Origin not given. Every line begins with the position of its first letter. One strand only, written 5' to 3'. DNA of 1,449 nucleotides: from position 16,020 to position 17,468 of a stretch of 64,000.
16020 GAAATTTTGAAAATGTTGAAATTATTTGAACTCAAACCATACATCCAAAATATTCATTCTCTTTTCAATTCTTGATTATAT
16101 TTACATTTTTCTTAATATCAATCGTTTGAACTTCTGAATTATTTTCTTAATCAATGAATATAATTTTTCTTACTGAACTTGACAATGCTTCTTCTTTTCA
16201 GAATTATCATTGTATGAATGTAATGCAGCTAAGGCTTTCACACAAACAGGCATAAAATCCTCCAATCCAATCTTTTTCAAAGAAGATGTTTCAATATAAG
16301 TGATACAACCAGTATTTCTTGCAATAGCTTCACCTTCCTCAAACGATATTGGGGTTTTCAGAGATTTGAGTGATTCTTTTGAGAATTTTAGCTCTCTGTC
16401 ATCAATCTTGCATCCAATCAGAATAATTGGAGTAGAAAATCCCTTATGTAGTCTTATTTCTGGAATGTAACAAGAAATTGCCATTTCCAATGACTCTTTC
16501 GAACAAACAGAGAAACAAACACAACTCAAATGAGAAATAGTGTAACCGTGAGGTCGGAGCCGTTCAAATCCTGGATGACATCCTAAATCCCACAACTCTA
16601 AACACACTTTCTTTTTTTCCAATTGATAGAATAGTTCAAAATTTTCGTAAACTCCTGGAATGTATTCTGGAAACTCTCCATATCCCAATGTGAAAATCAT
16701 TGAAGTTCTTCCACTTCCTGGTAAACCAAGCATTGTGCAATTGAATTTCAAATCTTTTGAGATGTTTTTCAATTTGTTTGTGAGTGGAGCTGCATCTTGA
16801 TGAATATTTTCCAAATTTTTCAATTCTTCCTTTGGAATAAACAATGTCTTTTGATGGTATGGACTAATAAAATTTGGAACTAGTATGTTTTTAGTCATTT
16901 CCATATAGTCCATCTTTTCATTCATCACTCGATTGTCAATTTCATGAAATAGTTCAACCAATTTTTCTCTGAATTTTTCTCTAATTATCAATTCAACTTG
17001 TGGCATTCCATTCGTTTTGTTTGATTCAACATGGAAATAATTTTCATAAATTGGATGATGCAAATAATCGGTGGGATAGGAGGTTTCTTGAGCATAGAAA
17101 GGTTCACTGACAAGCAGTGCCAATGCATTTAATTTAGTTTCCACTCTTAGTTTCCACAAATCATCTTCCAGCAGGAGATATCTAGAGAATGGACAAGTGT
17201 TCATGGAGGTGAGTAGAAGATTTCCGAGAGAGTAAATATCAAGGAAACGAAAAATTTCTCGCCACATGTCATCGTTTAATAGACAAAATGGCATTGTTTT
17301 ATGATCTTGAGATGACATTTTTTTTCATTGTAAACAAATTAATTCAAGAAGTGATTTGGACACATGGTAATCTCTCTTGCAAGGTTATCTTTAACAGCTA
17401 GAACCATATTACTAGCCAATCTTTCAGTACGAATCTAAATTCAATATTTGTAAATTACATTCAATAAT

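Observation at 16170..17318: F-box-like + Rho-type GTPase domain with triple loss of catalytic/nucleotide-binding residues (predicted pseudo-GTPase)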

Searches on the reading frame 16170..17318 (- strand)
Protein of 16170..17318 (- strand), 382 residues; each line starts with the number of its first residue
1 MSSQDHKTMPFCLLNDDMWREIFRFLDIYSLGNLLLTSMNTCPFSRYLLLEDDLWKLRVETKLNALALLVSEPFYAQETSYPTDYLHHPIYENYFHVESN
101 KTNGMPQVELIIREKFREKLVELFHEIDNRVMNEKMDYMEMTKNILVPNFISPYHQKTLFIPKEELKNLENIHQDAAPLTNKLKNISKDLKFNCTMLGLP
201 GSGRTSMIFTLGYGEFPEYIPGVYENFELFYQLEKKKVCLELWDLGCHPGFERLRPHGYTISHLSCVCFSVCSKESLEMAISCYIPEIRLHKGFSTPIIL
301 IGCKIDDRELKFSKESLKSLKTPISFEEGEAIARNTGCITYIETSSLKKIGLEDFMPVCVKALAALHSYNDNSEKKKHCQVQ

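Call 3: search_protein_families(library=pfam, proteins=[window:16170-17318:-], max_evalue=1)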
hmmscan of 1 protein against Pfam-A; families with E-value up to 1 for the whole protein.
window:16170-17318:- (382 aa): 4 families
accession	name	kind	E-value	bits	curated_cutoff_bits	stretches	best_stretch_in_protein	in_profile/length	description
PF00071.28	Ras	-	3e-18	66.4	21.6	1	195-361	3-158/162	Ras family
PF00025.27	Arf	-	1.5e-05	25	22.3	1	186-255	8-75/174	ADP-ribosylation factor family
PF08477.19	Roc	-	3.2e-05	24.6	27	1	196-306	4-119/119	Ras of Complex, Roc, domain of DAPkinase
PF00646.38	F-box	-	0.0085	16.4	20.5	1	12-40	2-30/43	F-box domain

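Call 4: search_solved_structures(query=window:16173-17318:-, max_evalue=0.001, show_alignments=3)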
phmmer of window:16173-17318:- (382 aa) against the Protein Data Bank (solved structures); distinct sequences matched with E-value up to 0.001: 226 (the best 60 are shown).
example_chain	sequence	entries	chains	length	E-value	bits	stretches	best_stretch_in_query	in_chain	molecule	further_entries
1hh4_A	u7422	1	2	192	4e-28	101.8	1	193-363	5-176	RAS-RELATED C3 BOTULINUM TOXIN SUBSTRATE 1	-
2h7v_A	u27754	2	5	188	4.1e-28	101.7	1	192-363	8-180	Migration-inducing protein 5 | Ras-related C3 botulinum toxin substrate 1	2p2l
1mh1_A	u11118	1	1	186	4.3e-28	101.7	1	192-363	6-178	RAC1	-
1g4u_R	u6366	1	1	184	4.7e-28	101.5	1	193-363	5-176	RAS-RELATED C3 BOTULINUM TOXIN SUBSTRATE 1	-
3su8_A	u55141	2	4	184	7.8e-28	100.8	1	193-368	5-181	Ras-related C3 botulinum toxin substrate 1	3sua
6bc1_A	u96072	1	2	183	8.6e-28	100.7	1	193-367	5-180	Ras-related C3 botulinum toxin substrate 1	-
6x1g_B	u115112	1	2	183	8.7e-28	100.7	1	193-367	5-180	Ras-related C3 botulinum toxin substrate 1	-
3th5_A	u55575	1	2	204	2.7e-27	99.1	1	190-362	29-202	Ras-related C3 botulinum toxin substrate 1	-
5fi0_B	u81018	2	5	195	2.7e-27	99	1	192-363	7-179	Ras-related C3 botulinum toxin substrate 1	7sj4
1i4d_D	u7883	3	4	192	2.8e-27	99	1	193-363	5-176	RAS-RELATED C3 BOTULINUM TOXIN SUBSTRATE 1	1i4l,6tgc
2fju_A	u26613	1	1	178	3.2e-27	98.8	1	193-363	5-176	Ras-related C3 botulinum toxin substrate 1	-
2vrw_A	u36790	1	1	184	3.2e-27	98.8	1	193-363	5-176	RAS-RELATED C3 BOTULINUM TOXIN SUBSTRATE 1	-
9rff_A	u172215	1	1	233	3.4e-27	98.7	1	192-364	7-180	Ras-related C3 botulinum toxin substrate 1,E3 ubiquitin-protein ligase SH3RF1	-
8i5v_B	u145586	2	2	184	3.5e-27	98.7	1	192-362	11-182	Ras-related C3 botulinum toxin substrate 1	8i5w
9rfb_A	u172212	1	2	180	3.7e-27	98.6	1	192-362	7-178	Ras-related C3 botulinum toxin substrate 1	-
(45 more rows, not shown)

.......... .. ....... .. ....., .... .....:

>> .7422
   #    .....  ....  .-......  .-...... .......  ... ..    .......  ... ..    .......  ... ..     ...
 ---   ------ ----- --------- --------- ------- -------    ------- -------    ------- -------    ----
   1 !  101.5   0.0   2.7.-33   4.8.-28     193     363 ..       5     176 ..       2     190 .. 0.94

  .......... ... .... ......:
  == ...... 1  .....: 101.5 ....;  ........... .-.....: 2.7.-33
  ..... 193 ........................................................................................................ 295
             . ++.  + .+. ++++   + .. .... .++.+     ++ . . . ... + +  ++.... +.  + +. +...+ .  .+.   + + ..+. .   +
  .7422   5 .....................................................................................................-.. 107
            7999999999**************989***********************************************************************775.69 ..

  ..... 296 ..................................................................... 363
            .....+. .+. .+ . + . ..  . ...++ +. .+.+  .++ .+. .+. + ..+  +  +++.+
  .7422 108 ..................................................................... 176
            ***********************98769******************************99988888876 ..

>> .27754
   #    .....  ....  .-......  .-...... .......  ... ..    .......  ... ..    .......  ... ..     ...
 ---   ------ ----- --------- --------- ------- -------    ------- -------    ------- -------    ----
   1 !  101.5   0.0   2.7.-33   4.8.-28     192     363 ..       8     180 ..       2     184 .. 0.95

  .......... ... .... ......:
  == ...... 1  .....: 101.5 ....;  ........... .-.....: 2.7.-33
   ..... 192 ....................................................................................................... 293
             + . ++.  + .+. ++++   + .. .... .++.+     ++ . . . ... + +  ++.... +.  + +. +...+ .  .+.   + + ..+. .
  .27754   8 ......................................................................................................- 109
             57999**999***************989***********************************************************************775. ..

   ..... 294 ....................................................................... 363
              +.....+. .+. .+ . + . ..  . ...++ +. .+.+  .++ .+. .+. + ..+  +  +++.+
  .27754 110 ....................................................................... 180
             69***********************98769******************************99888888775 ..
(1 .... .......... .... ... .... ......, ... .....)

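Call 5: find_homologous_proteins(query=window:16173-17318:-, max_evalue=0.001)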
Query window:16173-17318:- (382 aa): 2 proteins with E <= 0.001 among 3171 candidates.
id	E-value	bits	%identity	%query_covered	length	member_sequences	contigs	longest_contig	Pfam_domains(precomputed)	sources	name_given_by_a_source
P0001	8.3e-262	886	100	100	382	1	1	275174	PF00025.28,PF00071.29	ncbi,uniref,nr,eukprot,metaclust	ncbi:small GTPase [Naegleria gruberi]|uniref:Small GTPase n=1 Tax=Naegleria gruberi TaxID=5762 RepID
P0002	6.2e-16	77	28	97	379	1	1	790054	PF08477.20,PF00071.29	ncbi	ncbi:hypothetical protein ABK040_007650 [Willaertia magna]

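Call 9: search_protein_families(library=pfam, proteins=[P0002], max_evalue=1)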
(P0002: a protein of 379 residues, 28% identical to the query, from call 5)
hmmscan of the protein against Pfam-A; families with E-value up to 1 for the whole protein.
P0002 (379 aa): 6 families
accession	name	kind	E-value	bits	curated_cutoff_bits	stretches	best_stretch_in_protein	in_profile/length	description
PF00071.28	Ras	-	3.6e-35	121.4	21.6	1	187-353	1-151/162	Ras family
PF08477.19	Roc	-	2.3e-16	60.5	27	1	187-304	1-119/119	Ras of Complex, Roc, domain of DAPkinase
PF12937.12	F-box-like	-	0.00081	19.5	24.3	1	41-76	12-45/47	F-box-like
PF00009.33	GTP_EFTU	-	0.015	15.4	26.5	1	227-359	60-183/188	Elongation factor Tu GTP binding domain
PF00646.38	F-box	-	0.036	14.4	20.5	1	33-67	4-38/43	F-box domain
PF00208.27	ELFV_dehydrog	-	0.46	10.6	23.4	0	105-151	192-238/241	Glutamate/Leucine/Phenylalanine/Valine dehydrogenase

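Call 13: find_homologous_proteins(query=P0002, max_evalue=0.001)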
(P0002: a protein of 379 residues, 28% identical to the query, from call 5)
Query P0002 (379 aa): 298 proteins with E <= 0.001 among 4485 candidates; the best 120 are listed.
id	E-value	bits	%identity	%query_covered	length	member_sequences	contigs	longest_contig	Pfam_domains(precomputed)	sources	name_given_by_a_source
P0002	5.8e-251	850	100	100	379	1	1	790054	PF08477.20,PF00071.29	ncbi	ncbi:hypothetical protein ABK040_007650 [Willaertia magna]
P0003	3.0e-120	420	58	94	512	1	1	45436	PF07646.22,PF13418.13,PF24681.2,PF13415.13,PF08477.20,PF24981.2,PF01344.32,PF00071.29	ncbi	ncbi:hypothetical protein ABK040_012314 [Willaertia magna]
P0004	1.1e-115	405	58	95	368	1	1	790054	PF00025.28,PF08477.20,PF00071.29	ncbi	ncbi:hypothetical protein ABK040_007638 [Willaertia magna]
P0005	4.5e-106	373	54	93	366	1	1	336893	PF08477.20,PF00071.29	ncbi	ncbi:hypothetical protein ABK040_004009 [Willaertia magna]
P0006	4.9e-102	360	57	84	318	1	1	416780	PF08477.20,PF00071.29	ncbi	ncbi:hypothetical protein ABK040_003199 [Willaertia magna]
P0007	8.9e-76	274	55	70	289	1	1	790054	PF08477.20,PF00071.29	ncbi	ncbi:hypothetical protein ABK040_007648 [Willaertia magna]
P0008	1.8e-73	266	42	51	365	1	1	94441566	PF00025.28,PF08477.20,PF00009.34,PF00071.29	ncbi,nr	ncbi:ras-related C3 botulinum toxin substrate 1 [Ostrea edulis]|nr:ras-related C3 botulinum toxin su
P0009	1.9e-73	266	61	58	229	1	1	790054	PF08477.20,PF00071.29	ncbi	ncbi:hypothetical protein ABK040_007637 [Willaertia magna]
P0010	5.4e-72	261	44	94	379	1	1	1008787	PF08477.20,PF00071.29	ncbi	ncbi:hypothetical protein ABK040_005546 [Willaertia magna]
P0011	1.0e-66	244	57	58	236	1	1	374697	PF08477.20,PF00071.29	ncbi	ncbi:hypothetical protein ABK040_004687 [Willaertia magna]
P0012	3.7e-65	239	42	95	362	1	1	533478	PF00025.28,PF08477.20,PF00071.29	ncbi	ncbi:hypothetical protein ABK040_010175 [Willaertia magna]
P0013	2.4e-62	229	55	60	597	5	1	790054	PF07646.22,PF13418.13,PF24681.2,PF13415.13,PF03089.21,PF08477.20,PF24981.2,PF01344.32,PF25210.2,PF24996.1,PF13854.13,PF00071.29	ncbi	ncbi:hypothetical protein ABK040_007661 [Willaertia magna]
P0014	7.5e-62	228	56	59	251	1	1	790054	PF00071.29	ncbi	ncbi:hypothetical protein ABK040_007636 [Willaertia magna]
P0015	1.6e-60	223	41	88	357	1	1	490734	PF00025.28,PF08477.20,PF00071.29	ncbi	ncbi:hypothetical protein ABK040_005212 [Willaertia magna]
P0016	7.3e-59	218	55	59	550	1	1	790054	PF02585.23,PF08477.20,PF00071.29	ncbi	ncbi:hypothetical protein ABK040_007647 [Willaertia magna]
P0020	6.6e-41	159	31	88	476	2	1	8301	PF00646.39,PF24681.2,PF13415.13,PF08477.20,PF24981.2,PF12937.13,PF00071.29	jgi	jgi:Ras-related C3 botulinum toxin substrate 1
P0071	2.4e-37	147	40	51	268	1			PF00646.39,PF00025.28,PF08477.20,PF12937.13,PF00071.29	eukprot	eukprot:TRINITY_DN15836_c0_g1_i1.p1 TRINITY_DN15836_c0_g1~~TRINITY_DN15836_c0_g1_i1.p1 ORF type:comp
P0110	8.0e-35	139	41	51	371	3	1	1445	PF13418.13,PF00646.39,PF24681.2,PF13415.13,PF08477.20,PF24981.2,PF01344.32,PF12937.13,PF00071.29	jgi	jgi:Ras-related C3 botulinum toxin substrate 1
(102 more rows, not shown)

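Call 22: find_encoding_contigs(protein=P0001, flank=10000, max_places=6)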
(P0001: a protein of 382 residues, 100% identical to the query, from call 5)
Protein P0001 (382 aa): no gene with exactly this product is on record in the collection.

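Call 29: predict_structure(alignment_id=A3)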
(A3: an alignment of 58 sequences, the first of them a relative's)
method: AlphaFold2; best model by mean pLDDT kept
length: 382 residues; sequences in the alignment: 58
mean_pLDDT: 73.2   pTM: 0.58
mean pLDDT of the five models: 73.2, 73.1, 71.2, 70.6, 69.9
residues with pLDDT >= 90: 130; 70-90: 76; 50-70: 110; < 50: 66
segments of 3 or more residues with pLDDT < 50: 1-9, 72-105, 142-161
pLDDT, mean of each block of 10 residues (from residue 1): 42 72 78 67 59 63 59 41 45 45 53 67 67 61 42 40 59 64 77 95 95 93 87 91 87 86 96 95 95 92 93 59 94 96 97 95 84 57 49
secondary structure, 60 per line:
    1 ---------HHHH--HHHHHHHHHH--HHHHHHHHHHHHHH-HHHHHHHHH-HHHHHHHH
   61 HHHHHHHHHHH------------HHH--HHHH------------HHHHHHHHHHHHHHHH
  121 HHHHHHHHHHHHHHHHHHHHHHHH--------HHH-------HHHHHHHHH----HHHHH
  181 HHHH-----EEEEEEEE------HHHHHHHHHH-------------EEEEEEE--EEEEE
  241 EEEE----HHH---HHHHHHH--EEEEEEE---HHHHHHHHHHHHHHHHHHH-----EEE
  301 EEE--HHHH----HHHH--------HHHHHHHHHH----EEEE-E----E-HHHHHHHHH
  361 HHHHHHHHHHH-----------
elements in order: H10-13 H16-25 H28-41 H43-51 H53-71 H89-92 H105-144 H163-171 H176-184 E190-197 H204-213 E227-233 E236-244 H255-261 E264-270 H274-292 E298-303 H306-309 H314-317 H326-335 E340-343 H352-371

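Call 50: list_cluster_members(proteins=[P0001, P0020, P0071, P0110, P0185, P0163])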
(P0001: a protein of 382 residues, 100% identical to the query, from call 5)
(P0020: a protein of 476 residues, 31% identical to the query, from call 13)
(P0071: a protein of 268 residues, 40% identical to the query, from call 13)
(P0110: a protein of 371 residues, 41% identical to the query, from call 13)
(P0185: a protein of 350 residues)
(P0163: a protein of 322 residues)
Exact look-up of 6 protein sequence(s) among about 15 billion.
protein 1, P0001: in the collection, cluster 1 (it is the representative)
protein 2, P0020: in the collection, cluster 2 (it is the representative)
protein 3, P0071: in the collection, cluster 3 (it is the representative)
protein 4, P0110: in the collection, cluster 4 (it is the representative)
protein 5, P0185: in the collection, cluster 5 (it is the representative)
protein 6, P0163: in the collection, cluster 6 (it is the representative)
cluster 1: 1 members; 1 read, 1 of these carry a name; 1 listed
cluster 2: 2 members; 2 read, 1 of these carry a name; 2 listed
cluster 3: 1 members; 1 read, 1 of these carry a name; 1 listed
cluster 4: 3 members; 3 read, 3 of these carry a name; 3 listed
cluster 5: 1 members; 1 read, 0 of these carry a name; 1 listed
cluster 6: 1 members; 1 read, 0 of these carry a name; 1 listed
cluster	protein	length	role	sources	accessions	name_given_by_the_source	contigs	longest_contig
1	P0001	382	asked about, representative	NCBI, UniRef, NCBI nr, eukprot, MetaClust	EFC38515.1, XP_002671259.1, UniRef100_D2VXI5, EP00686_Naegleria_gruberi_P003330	small GTPase [Naegleria gruberi] | Small GTPase n=1 Tax=Naegleria gruberi TaxID=5762 RepID=D2VXI5_NAEGR | XP_002671259.1 small GTPase [Naegleria gruberi]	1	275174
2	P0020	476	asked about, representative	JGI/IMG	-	Ras-related C3 botulinum toxin substrate 1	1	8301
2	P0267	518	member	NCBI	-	-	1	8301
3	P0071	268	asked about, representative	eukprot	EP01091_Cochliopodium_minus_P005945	TRINITY_DN15836_c0_g1_i1.p1 TRINITY_DN15836_c0_g1~~TRINITY_DN15836_c0_g1_i1.p1 ORF ...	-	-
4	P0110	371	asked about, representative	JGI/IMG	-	Ras-related C3 botulinum toxin substrate 1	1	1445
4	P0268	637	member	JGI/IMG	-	Ras-related C3 botulinum toxin substrate 1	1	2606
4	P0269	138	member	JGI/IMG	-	hypothetical protein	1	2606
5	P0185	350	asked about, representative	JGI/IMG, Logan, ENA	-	-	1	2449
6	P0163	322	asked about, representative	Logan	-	-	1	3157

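Call 51: fold_search(model_id=the predicted structure, library=pdb)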
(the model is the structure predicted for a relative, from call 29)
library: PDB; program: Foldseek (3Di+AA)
matches with E <= 10: 2000; with E <= 0.001: 1979
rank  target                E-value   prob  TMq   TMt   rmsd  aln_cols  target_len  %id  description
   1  1mh1                  2.2e-17  1.00  0.43  0.87   2.2       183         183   35  SMALL G-PROTEIN (released 1998-01-21)
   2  2h7v_B                4.1e-17  1.00  0.44  0.88   2.1       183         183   34  Co-crystal structure of YpkA-Rac1 (released 2006-09-19)
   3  8s1o                  8.1e-17  1.00  0.42  0.90   2.0       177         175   35  Crystal structure of human Rac1-GDP-Pi (released 2025-09-03)
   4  2atx_A                8.6e-17  1.00  0.44  0.87   4.0       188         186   26  Crystal Structure of the TC10 GppNHp complex (released 2005-09-13)
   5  4f38_A                9.2e-17  1.00  0.44  0.87   1.7       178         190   30  Crystal structure of geranylgeranylated RhoA in complex with RhoGDI in its active GPPNHP-bound form (released 2012-05-23)
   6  1ds6_A                9.2e-17  1.00  0.43  0.89   2.0       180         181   34  CRYSTAL STRUCTURE OF A RAC-RHOGDI COMPLEX (released 2000-07-12)
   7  2h7v_A                1.0e-16  1.00  0.44  0.89   2.0       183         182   34  Co-crystal structure of YpkA-Rac1 (released 2006-09-19)
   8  5vcu_A                1.4e-16  1.00  0.45  0.89   2.1       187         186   25  Crystal structure of ras-related c3 botulinum toxin substrate 1 isoform x2 from Naegleria fowleri in complex with GDP (released 2017-05-03)
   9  5fr2_A                1.4e-16  1.00  0.43  0.85   2.2       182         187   29  Farnesylated RhoA-GDP in complex with RhoGDI-alpha, lysine acetylated at K178 (released 2016-01-13)
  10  1doa_A                1.7e-16  1.00  0.45  0.87   1.6       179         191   30  Structure of the rho family gtp-binding protein cdc42 in complex with the multifunctional regulator rhogdi (released 2000-02-09)
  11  1hh4_A                2.0e-16  1.00  0.44  0.86   3.5       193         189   34  Rac1-RhoGDI complex involved in NADPH oxidase activation (released 2001-08-28)
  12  5fi0_B                2.3e-16  1.00  0.42  0.87   2.2       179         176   35  Crystal Structure of the P-Rex1 DH/PH tandem in complex with Rac1 (released 2016-04-20)
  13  1i4d_D                2.6e-16  1.00  0.43  0.89   2.1       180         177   35  CRYSTAL STRUCTURE ANALYSIS OF RAC1-GDP COMPLEXED WITH ARFAPTIN (P21) (released 2001-05-16)
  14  4yon_B                3.4e-16  1.00  0.42  0.87   2.3       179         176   35  P-Rex1:Rac1 complex (released 2015-07-01)
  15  2wkr                  3.4e-16  1.00  0.43  0.52  14.4       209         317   31  Structure of a photoactivatable Rac1 containing the Lov2 C450M Mutant (released 2009-08-18)
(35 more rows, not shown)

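Call 71: find_related_loci(query=P0001, collection=metagenome_contigs, flank=3000)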
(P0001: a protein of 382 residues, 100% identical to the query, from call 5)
Query P0001 (382 aa) in metagenome_contigs; peptide patterns used: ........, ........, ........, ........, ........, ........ (x = any residue, [..] = any of these).
71 stretches matched a pattern, but none encodes a relative of the query by tblastn (E <= 1e-3).
